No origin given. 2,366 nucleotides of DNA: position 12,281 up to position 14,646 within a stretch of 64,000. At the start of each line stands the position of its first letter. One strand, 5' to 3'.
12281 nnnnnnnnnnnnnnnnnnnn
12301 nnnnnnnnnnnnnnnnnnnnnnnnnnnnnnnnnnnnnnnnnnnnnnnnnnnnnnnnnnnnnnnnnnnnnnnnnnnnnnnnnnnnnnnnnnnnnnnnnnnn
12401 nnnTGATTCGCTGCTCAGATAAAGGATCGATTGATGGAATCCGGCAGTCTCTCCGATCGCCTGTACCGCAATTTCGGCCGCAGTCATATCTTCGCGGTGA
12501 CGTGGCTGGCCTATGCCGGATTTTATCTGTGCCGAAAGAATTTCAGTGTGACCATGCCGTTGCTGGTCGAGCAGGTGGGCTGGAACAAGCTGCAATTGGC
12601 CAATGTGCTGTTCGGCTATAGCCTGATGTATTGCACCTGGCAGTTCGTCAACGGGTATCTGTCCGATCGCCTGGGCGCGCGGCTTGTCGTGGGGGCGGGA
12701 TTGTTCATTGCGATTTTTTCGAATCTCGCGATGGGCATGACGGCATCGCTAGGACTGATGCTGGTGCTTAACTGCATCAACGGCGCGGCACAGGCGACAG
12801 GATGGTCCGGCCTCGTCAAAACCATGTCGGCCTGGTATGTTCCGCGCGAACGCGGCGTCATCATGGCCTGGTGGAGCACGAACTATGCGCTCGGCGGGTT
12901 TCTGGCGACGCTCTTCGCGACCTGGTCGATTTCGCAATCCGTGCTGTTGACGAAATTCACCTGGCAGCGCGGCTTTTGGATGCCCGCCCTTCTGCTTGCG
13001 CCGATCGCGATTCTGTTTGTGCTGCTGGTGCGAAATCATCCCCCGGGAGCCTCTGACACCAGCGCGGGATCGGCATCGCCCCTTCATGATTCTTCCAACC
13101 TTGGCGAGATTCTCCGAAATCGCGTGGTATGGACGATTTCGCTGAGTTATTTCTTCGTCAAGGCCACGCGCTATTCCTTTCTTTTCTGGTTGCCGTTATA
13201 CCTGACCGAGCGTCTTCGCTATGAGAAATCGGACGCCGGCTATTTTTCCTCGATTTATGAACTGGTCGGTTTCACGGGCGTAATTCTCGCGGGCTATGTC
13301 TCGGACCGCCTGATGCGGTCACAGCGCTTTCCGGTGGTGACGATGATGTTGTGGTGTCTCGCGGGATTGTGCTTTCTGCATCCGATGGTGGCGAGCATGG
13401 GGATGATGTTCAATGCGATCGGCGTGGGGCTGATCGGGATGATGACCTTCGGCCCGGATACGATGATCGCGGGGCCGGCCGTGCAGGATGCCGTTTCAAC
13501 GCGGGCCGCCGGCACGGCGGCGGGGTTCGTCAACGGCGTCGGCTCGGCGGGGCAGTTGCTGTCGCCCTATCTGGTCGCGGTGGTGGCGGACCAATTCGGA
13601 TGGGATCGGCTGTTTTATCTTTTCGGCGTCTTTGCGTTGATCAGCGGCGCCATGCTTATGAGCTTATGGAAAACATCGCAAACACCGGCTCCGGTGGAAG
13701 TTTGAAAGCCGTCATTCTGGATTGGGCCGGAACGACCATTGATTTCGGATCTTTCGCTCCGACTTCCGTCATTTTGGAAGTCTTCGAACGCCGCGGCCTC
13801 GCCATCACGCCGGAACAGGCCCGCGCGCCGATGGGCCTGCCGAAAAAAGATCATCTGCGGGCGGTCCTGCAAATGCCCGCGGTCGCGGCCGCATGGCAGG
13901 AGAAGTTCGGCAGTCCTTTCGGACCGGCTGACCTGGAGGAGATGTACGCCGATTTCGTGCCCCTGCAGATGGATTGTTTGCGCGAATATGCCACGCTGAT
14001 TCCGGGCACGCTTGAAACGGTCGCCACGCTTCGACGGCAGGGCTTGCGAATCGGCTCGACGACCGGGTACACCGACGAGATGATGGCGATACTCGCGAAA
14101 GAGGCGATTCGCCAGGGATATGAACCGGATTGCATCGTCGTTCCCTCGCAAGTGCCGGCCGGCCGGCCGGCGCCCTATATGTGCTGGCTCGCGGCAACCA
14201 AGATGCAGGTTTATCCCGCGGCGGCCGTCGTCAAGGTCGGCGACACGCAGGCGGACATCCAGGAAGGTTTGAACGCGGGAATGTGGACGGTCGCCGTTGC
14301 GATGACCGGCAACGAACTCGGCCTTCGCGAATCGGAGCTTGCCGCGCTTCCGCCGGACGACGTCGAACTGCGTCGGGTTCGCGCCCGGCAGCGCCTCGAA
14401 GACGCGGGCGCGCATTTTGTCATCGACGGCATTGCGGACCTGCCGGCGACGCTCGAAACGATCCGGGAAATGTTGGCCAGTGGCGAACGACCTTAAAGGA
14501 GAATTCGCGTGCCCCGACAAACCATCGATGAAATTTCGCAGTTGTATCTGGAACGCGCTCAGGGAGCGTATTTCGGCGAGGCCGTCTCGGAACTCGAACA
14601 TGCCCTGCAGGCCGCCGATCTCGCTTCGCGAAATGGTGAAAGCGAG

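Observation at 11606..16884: PhnW-less phosphonate catabolic cluster that combines hydrolytic (PhnX) and oxidative (PhnZ-like) C-P cleavage with a TIGR03364-type FAD amine oxidase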

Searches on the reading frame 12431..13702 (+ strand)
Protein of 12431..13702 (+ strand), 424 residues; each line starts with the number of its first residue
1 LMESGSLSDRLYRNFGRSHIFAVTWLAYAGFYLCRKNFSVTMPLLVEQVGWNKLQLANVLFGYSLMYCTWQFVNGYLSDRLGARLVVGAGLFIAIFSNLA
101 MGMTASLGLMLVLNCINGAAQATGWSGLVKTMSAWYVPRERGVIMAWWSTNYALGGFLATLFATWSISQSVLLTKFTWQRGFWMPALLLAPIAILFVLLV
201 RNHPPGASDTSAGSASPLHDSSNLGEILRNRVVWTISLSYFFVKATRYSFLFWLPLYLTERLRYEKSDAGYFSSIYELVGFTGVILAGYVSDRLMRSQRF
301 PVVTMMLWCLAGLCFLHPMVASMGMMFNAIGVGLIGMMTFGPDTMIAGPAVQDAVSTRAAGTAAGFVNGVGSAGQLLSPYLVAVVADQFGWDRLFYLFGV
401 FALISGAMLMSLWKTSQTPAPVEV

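Call 4: search_protein_families(library=ncbifam, proteins=[window:12431-13702:+], max_evalue=0.001)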
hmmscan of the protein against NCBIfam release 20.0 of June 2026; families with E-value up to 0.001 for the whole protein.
seq(424 aa): 20 families
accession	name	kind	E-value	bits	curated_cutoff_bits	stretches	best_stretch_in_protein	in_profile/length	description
TIGR00881.1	2A0104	subfamily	4.8e-63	213.4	407.75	1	25-395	1-379/379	phosphoglycerate transporter protein PgtP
TIGR00712.1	glpT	equivalog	3.1e-52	178.1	632.55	2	11-205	22-213/440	glycerol-3-phosphate transporter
NF008433.0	PRK11273.1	equivalog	4.2e-49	167.9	748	2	9-205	20-213/452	glycerol-3-phosphate transporter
NF008661.1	PRK11663.1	subfamily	3.2e-46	158.2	564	1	9-417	21-435/439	MFS transporter family glucose-6-phosphate receptor UhpC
TIGR00893.1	2A0114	subfamily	4e-37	128.1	395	1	28-408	3-394/399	D-galactonate transporter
NF007107.1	PRK09556.1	equivalog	1.5e-29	103.3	497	2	20-197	31-210/469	hexose-6-phosphate:phosphate antiporter UhpT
NF047787.1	PhglyTportPgtP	equivalog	1.5e-29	103.1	750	2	18-202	29-210/451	phosphoglycerate transporter PgtP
NF049980.1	SfMCT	equivalog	2.4e-15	56.1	320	1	38-400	21-377/378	L-lactate MFS transporter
TIGR00894.1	2A0114euk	subfamily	7.1e-14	51.2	626.45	1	49-408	71-445/465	Na(+)-dependent inorganic phosphate cotransporter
TIGR00710.1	efflux_Bcr_CflA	subfamily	3.3e-12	46.5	200.9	1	59-368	45-341/385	Bcr/CflA family efflux MFS transporter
TIGR00890.1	2A0111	subfamily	5e-12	45.4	374.85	1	40-407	24-376/377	oxalate/formate antiport family MFS transporter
TIGR00880.1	2_A_01_02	superfamily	1.1e-10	41.8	131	1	62-198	6-136/141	multidrug resistance protein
TIGR00895.1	2A0115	subfamily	1.2e-10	40.9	418.55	2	233-385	252-397/398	aromatic acid/H+ symport family MFS transporter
NF008586.0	PRK11551.1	equivalog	1.4e-10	40.7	410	1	138-381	134-363/406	3-(3-hydroxy-phenyl)propionate transporter MhpT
NF008654.0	PRK11652.1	equivalog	5.2e-10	38.8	479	1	43-199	33-183/397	multidrug efflux MFS transporter EmrD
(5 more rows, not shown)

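Call 5: search_protein_families(library=pfam, proteins=[window:12431-13702:+], max_evalue=0.001)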
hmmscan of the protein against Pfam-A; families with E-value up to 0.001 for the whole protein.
seq(424 aa): 1 family
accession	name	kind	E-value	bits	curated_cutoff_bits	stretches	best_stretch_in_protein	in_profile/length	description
PF07690.21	MFS_1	-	3.5e-49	168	33.4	2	25-379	2-347/347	Major Facilitator Superfamily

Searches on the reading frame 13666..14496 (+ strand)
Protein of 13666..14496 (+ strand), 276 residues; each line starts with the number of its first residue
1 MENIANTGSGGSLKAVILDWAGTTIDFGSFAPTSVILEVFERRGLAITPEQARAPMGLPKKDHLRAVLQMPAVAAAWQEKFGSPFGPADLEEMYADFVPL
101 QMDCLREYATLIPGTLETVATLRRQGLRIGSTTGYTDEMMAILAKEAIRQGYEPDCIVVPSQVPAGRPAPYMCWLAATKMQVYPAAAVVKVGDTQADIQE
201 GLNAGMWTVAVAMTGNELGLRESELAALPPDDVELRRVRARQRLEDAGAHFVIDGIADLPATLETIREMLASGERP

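Call 4: search_protein_families(library=ncbifam, proteins=[window:13666-14493:+], max_evalue=0.001)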
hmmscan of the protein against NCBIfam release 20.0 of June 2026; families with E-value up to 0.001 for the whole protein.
seq(276 aa): 21 families
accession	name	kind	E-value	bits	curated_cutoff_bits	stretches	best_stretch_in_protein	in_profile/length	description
TIGR01422.2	phosphonatase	equivalog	8.9e-104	346.2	220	1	14-262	2-250/251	phosphonoacetaldehyde hydrolase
TIGR03351.1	PhnX-like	hypoth_equivalog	1.3e-30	107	218.9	1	15-227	3-202/220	phosphonatase-like hydrolase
NF053741.1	noncata_PA2803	equivalog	2.7e-20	73.1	240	1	15-276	2-191/191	HAD superfamily inactivated hydrolase PcrP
TIGR02253.1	CTE7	subfamily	2.4e-11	43.8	169.75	1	87-216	75-199/221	TIGR02253 family HAD-type hydrolase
TIGR02009.1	PGMB-YQAB-SF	subfamily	4.4e-09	36.8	153.35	1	14-211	2-186/186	beta-phosphoglucomutase family hydrolase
NF009804.0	PRK13288.1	equivalog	6.1e-09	35.6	218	1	88-215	60-185/215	pyrophosphatase PpaX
TIGR01990.1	bPGM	equivalog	2.1e-08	34.4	189.4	1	107-211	86-186/187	beta-phosphoglucomutase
NF009695.0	PRK13222.1-2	equivalog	5.6e-08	32.5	225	1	83-213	67-195/226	phosphoglycolate phosphatase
TIGR01454.1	AHBA_synth_RP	hypoth_equivalog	1.6e-07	31.2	246.65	1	108-232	73-191/205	AHBA synthesis associated protein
NF008610.0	PRK11587.1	equivalog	1.6e-07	30.9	282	1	111-225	84-195/219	sugar phosphatase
TIGR01449.2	PGP_bact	equivalog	2.8e-07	30.3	180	1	92-213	67-186/213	phosphoglycolate phosphatase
NF053653.1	InDiPhoBT2121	equivalog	6.5e-07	29.1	245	1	76-212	54-187/216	inorganic diphosphatase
NF009696.0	PRK13222.1-3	equivalog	6.7e-07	29.2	359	1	63-212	41-187/223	N-acetylmuramic acid 6-phosphate phosphatase MupP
NF008087.0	PRK10826.1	equivalog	1.4e-06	28.1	191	1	12-211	6-191/222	hexitol phosphatase HxpB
TIGR01509.1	HAD-SF-IA-v3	subfamily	1.5e-06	28.5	29.4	1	145-211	89-154/154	HAD-IA family hydrolase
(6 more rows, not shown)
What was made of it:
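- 13666..14496 (+): PhnX, phosphonoacetaldehyde hydrolase. Its start overlaps the end of the MFS gene by 40 nt. TIGR01422 346.2 bits, cut-off 220 (call 4).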

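Call 5: search_protein_families(library=pfam, proteins=[window:13666-14493:+], max_evalue=0.001)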
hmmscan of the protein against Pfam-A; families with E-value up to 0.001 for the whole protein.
seq(276 aa): 3 families
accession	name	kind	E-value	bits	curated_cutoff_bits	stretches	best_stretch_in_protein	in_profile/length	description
PF00702.32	Hydrolase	-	1.1e-11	45.9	26.4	1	14-205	2-191/191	haloacid dehalogenase-like hydrolase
PF13419.12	HAD_2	-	7.6e-10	39.6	23.8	1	35-211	19-178/178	Haloacid dehalogenase-like hydrolase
PF13242.12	Hydrolase_like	-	4e-05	23.9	22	1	165-212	2-49/75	HAD-hyrolase-like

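Call 49: search_solved_structures(query=window:13666-14496:+, max_evalue=1e-10, show_alignments=1)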
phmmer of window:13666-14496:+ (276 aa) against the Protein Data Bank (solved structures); distinct sequences matched with E-value up to 1e-10: 8.
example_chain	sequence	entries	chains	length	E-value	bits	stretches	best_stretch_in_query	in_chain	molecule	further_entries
2iof_A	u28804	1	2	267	5.3e-79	268.6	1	13-268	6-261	Phosphonoacetaldehyde hydrolase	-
2ioh_A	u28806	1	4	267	1.4e-78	267.2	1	13-268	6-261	Phosphonoacetaldehyde hydrolase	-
1rql_A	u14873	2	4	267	3.6e-78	265.8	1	13-268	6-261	Phosphonoacetaldehyde Hydrolase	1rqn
1swv_A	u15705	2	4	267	6.9e-78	264.9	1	13-268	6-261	phosphonoacetaldehyde hydrolase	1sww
1fez_A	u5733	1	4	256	1.1e-77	264.2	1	13-266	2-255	PHOSPHONOACETALDEHYDE HYDROLASE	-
1rdf_A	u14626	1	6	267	4.8e-77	262.1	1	13-268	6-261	phosphonoacetaldehyde hydrolase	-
3iru_A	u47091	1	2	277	8.7e-63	215.4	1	5-276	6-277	phoshonoacetaldehyde hydrolase like protein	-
2oda_A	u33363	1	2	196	4.7e-17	65.5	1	107-276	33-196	Hypothetical protein PSPTO_2114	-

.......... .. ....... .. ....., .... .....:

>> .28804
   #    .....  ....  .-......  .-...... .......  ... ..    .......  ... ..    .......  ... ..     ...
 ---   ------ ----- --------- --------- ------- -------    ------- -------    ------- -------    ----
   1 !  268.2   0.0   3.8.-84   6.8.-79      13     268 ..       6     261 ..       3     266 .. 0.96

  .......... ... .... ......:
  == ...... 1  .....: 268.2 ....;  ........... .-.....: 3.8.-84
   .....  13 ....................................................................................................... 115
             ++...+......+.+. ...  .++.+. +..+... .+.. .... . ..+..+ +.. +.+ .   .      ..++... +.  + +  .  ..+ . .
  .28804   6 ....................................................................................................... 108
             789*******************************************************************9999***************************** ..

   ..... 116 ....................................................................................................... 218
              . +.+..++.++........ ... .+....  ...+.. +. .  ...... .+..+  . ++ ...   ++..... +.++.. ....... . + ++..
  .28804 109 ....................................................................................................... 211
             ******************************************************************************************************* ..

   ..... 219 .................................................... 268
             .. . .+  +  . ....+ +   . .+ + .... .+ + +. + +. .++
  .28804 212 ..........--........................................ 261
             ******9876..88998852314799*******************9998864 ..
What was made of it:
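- In this window the HAD is a bona fide PhnX (346 bits; D19 and K60 conserved; calls 4, 49).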
